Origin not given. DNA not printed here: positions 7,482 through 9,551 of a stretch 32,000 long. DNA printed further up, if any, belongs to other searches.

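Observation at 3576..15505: Unusual catabolic island: FdrA + YlbE(DUF1116) without YlbF or carbamate kinase, joined to a double cyclase, a CoxMSL-type Mo-hydroxylase, CoxG and an NCS2 nucleobase permease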

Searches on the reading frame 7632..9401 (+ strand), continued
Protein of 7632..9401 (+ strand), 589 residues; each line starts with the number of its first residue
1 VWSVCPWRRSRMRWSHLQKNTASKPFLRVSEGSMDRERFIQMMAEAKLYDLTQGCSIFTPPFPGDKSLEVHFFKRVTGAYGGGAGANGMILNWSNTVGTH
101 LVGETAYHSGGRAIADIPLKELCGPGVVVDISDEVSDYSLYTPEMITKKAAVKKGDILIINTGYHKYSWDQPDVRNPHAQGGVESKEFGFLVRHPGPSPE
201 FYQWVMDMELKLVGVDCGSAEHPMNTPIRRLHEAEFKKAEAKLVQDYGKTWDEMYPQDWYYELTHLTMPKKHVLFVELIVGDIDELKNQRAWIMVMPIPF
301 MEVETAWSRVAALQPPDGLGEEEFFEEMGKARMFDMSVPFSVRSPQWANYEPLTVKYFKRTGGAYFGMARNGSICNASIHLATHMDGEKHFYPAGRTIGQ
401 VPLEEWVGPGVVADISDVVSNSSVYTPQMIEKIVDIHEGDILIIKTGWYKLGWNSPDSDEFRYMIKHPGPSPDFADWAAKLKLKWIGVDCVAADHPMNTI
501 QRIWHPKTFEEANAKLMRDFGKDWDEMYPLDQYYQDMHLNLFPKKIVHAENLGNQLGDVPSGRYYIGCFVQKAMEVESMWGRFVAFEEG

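Call 64: search_solved_structures(query=L016:12220-14562:+, max_evalue=1e-40)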
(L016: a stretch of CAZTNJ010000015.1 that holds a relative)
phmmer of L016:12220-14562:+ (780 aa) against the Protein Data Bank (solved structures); distinct sequences matched with E-value up to 1e-40: 40.
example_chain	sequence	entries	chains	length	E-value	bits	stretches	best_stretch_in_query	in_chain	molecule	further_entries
1rm6_A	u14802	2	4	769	5.4e-100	339.1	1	7-779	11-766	4-hydroxybenzoyl-CoA reductase alpha subunit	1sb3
8uem_A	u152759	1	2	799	8.6e-86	292.2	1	20-778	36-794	Carbon monoxide dehydrogenase (Large chain), CoxL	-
1n5w_B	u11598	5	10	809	1.7e-73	251.6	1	12-755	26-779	Carbon monoxide dehydrogenase large chain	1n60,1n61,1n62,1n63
1zxi_B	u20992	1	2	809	2.2e-73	251.1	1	12-755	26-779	Carbon monoxide dehydrogenase large chain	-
1t3q_B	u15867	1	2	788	1e-71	245.7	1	5-778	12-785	quinoline 2-oxidoreductase large subunit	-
4zoh_A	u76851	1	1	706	9.3e-71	242.5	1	6-771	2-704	Putative oxidoreductase molybdopterin-binding subunit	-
7dqx_A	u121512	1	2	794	8.1e-70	239.4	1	6-773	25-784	6-hydroxypseudooxynicotine dehydrogenase complex subunit gamma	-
1ffu_B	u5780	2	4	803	1.1e-67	232.3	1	7-775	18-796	CUTL, MOLYBDOPROTEIN OF CARBON MONOXIDE DEHYDROGENASE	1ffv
3hrd_A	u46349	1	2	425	4.6e-64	220.3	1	5-429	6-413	Nicotinate dehydrogenase large molybdopterin subunit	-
5g5g_C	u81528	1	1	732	6.6e-62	213.2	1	2-517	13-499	PUTATIVE XANTHINE DEHYDROGENASE YAGS FAD-BINDING SUBUNIT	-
5g5h_C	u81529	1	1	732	1.5e-61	212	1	2-517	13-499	Aldehyde oxidoreductase molybdenum-binding subunit PaoC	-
3sr6_C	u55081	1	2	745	1.9e-60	208.4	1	7-541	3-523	Xanthine dehydrogenase/oxidase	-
3etr_C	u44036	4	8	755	2e-60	208.3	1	7-541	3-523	Xanthine dehydrogenase/oxidase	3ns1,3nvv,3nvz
1fiq_C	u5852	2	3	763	2e-60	208.3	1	7-541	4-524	XANTHINE OXIDASE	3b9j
3nrz_C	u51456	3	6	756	2e-60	208.3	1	7-541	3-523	Xanthine dehydrogenase/oxidase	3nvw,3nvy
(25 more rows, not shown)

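Call 65: find_related_loci(query=window:7731-9401:+, collection=metagenome_contigs, flank=10000)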
Query window:7731-9401:+ (556 aa) in metagenome_contigs; peptide patterns used: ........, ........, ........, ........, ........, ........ (x = any residue, [..] = any of these).
381 stretches matched a pattern; 329 encode a relative of the query (tblastn E <= 1e-3); the best 80 are kept; 80 distinct loci.
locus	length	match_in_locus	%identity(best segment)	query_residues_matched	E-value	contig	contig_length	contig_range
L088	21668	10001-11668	83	1-556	0e+0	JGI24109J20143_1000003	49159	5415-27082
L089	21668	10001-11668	84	1-556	0e+0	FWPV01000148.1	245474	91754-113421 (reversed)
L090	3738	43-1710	81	1-556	0e+0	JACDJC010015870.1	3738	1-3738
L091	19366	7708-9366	85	1-555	0e+0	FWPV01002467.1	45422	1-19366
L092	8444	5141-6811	79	1-556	0e+0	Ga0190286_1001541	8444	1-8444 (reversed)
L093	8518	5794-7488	78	1-556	0e+0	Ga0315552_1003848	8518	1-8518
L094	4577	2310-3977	79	1-556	0e+0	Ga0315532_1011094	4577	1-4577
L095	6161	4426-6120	79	1-556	0e+0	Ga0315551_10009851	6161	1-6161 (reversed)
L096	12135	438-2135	79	1-556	0e+0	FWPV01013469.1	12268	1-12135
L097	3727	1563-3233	79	1-556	0e+0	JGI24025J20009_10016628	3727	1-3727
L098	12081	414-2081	78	1-556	0e+0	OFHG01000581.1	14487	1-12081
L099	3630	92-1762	78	1-556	0e+0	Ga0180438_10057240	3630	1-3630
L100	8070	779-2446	79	1-556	0e+0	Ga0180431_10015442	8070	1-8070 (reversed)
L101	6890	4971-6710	77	1-556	0e+0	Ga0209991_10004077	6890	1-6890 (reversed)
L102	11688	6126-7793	78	1-556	0e+0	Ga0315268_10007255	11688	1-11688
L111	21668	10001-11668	79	1-556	0e+0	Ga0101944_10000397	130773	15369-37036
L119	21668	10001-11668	79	1-556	0e+0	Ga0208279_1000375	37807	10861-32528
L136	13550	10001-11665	77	1-555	0e+0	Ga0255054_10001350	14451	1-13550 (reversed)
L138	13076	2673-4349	77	1-556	0e+0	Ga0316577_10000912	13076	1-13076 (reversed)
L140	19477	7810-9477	76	1-556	0e+0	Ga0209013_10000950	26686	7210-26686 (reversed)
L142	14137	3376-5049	77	1-556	0e+0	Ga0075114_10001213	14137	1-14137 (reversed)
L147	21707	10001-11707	78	1-556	0e+0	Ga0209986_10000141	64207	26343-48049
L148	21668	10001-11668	83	1-556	0e+0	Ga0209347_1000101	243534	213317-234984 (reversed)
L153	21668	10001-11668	77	1-556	0e+0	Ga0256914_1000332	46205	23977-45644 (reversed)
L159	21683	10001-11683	78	1-556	0e+0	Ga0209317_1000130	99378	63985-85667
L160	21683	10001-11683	78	1-555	0e+0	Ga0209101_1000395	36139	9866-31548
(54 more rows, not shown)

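Call 68: search_protein_families(library=pfam, proteins=[L140:5578-6465:+, L111:7479-8390:+, L140:15214-16473:+, L140:16926-18482:+, L140:2172-3233:-, L140:414-1943:-, L111:4286-5509:+, L111:2852-3901:-, L160:4506-5477:+, L119:7779-8555:+], max_evalue=0.01)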
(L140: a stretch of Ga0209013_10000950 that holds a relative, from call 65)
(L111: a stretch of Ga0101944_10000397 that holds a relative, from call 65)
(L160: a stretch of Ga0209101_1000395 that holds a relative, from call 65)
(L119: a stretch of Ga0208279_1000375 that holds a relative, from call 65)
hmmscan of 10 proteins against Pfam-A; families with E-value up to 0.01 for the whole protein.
L140:5578-6465:+ (295 aa): 1 family
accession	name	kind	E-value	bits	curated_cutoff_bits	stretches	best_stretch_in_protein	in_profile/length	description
PF00795.27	CN_hydrolase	-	1.3e-46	159.5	23.2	1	6-249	2-249/256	Carbon-nitrogen hydrolase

L111:7479-8390:+ (303 aa): 1 family
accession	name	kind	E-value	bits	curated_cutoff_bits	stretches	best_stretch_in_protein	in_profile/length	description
PF00795.27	CN_hydrolase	-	1.8e-48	165.6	23.2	1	6-249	2-249/256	Carbon-nitrogen hydrolase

L140:15214-16473:+ (419 aa): 1 family
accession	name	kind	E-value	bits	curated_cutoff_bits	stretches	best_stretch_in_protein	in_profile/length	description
PF02608.20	Bmp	-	1.6e-19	70.5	24.1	1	54-314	12-268/301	ABC transporter substrate-binding protein PnrA-like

L140:16926-18482:+ (518 aa): 5 families
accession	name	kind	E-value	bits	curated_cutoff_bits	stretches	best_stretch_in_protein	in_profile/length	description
PF00005.33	ABC_tran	-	7.5e-52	176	25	2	32-179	2-137/137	ABC transporter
PF13304.12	AAA_21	-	8.2e-11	42.9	27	1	145-200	232-290/304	AAA domain, putative AbiEii toxin, Type IV TA system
PF13401.12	AAA_22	-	7.9e-05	23.4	27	1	43-216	7-121/130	AAA domain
PF09818.15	ABC_ATPase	-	0.00013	21.5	23.2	0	154-207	161-212/283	P-loop domain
PF13476.12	AAA_23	-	0.0012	19.9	27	1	32-61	13-39/201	AAA domain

L140:2172-3233:- (353 aa): 1 family
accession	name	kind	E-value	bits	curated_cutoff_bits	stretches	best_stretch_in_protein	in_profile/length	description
PF01551.29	Peptidase_M23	-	1.6e-23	83.1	28.7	1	131-234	2-91/96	Peptidase family M23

L140:414-1943:- (509 aa): 1 family
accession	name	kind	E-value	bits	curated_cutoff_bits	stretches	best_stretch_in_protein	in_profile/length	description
PF02449.21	Glyco_hydro_42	-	0.00058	19.8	21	1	103-159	13-64/376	Beta-galactosidase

L111:4286-5509:+ (407 aa): 1 family
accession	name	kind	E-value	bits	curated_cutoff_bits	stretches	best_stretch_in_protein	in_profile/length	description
PF02515.22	CoA_transf_3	-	5.8e-139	463.7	23.3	1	9-383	1-366/366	CoA-transferase family III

L111:2852-3901:- (349 aa): 2 families
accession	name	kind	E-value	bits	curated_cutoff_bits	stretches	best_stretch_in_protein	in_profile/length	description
PF13478.12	XdhC_C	-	6.1e-41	140.3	29.7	1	195-336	1-124/125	XdhC Rossmann domain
PF02625.21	XdhC_CoxI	-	4e-27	94.4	24.3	2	11-78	1-68/68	XdhC and CoxI family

L160:4506-5477:+ (323 aa): 1 family
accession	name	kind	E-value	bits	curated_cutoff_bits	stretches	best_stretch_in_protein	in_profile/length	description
PF00795.27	CN_hydrolase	-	1.6e-46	159.2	23.2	1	35-279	1-249/256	Carbon-nitrogen hydrolase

L119:7779-8555:+ (258 aa): 0 families

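Call 71: search_protein_families(library=pfam, proteins=[L098:8380-9927:+, L153:3967-4914:+, L138:9253-10560:+, L142:2826-3317:+, L136:4691-5899:+, L147:12745-13305:+, L032:3-2096:-, L089:20376-20684:+, L159:1633-2721:-, L148:4751-5395:+], max_evalue=0.001)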
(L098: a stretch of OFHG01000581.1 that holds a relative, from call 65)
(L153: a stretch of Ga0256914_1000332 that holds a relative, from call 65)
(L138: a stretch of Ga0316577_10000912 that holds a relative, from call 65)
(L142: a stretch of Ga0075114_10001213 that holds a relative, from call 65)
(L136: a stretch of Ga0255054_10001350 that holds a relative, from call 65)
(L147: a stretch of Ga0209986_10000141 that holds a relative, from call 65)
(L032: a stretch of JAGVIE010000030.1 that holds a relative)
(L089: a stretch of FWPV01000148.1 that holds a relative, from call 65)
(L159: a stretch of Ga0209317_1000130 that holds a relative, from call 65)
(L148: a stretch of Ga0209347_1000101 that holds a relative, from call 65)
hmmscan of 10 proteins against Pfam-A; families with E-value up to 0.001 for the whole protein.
L098:8380-9927:+ (515 aa): 3 families
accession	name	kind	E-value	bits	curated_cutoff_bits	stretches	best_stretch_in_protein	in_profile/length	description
PF00005.33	ABC_tran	-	1.6e-49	168.5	25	2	29-175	2-136/137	ABC transporter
PF13304.12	AAA_21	-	9.4e-11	42.7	27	1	144-195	234-288/304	AAA domain, putative AbiEii toxin, Type IV TA system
PF02463.25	SMC_N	-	0.0008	19.3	40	0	39-59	25-46/220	RecF/RecN/SMC N terminal domain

L153:3967-4914:+ (315 aa): 1 family
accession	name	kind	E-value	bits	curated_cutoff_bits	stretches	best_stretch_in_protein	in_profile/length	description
PF02653.21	BPD_transp_2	-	1.1e-34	120.2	26.8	1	17-265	7-248/269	Branched-chain amino acid transport system / permease component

L138:9253-10560:+ (435 aa): 2 families
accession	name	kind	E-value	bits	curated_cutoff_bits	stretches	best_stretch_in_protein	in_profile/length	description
PF02608.20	Bmp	-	9.1e-22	77.8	24.1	1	70-313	12-252/301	ABC transporter substrate-binding protein PnrA-like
PF13458.12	Peripla_BP_6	-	0.00042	20.5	31.7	0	207-298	29-121/343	Periplasmic binding protein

L142:2826-3317:+ (163 aa): 1 family
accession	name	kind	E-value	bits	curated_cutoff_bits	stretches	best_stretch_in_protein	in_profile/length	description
PF05635.17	23S_rRNA_IVP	-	2.8e-23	82.6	33.8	1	6-111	1-106/106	23S rRNA-intervening sequence protein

L136:4691-5899:+ (402 aa): 1 family
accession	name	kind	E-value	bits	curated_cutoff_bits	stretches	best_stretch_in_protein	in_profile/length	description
PF02515.22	CoA_transf_3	-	1.8e-140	468.6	23.3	1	4-378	1-366/366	CoA-transferase family III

L147:12745-13305:+ (186 aa): 4 families
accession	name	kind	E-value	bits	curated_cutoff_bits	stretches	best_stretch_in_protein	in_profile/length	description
PF12867.12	DinB_2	-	7.8e-18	65.6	24.8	1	32-160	2-128/128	DinB superfamily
PF04978.18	MST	-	3.4e-16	60.5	27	1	32-162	6-142/149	Mycothiol-S-transferase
PF07609.16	DUF1572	-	2.5e-10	40.8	23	1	25-162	7-144/163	Protein of unknown function (DUF1572)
PF05163.17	DinB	-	1.8e-08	35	23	1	21-161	1-139/165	DinB family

L032:3-2096:- (698 aa): 2 families
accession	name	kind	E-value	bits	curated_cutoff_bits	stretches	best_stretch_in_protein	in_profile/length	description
PF00246.29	Peptidase_M14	-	2.3e-62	211.6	21.6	1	139-421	3-284/286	Zinc carboxypeptidase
PF20773.4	InhA-like_MAM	-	9.2e-11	42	26.9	1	591-696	49-150/191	Immune inhibitor A-like, MAM domain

L089:20376-20684:+ (102 aa): 1 family
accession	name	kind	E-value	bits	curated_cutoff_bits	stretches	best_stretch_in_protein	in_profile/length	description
PF02597.26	ThiS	-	2.7e-06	28.3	22.5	1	14-102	2-76/76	ThiS family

L159:1633-2721:- (362 aa): 1 family
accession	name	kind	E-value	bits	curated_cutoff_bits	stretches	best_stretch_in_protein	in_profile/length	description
PF09084.16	NMT1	-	1.1e-45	156.6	20.5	1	76-283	4-216/216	NMT1/THI5 like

L148:4751-5395:+ (214 aa): 2 families
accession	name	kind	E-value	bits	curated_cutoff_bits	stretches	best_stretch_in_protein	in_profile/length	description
PF13462.12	Thioredoxin_4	-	8.4e-23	81.8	23.2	1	50-208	4-163/165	Thioredoxin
PF01323.26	DSBA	-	1.9e-07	31.5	25.6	1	107-204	84-186/191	DSBA-like thioredoxin domain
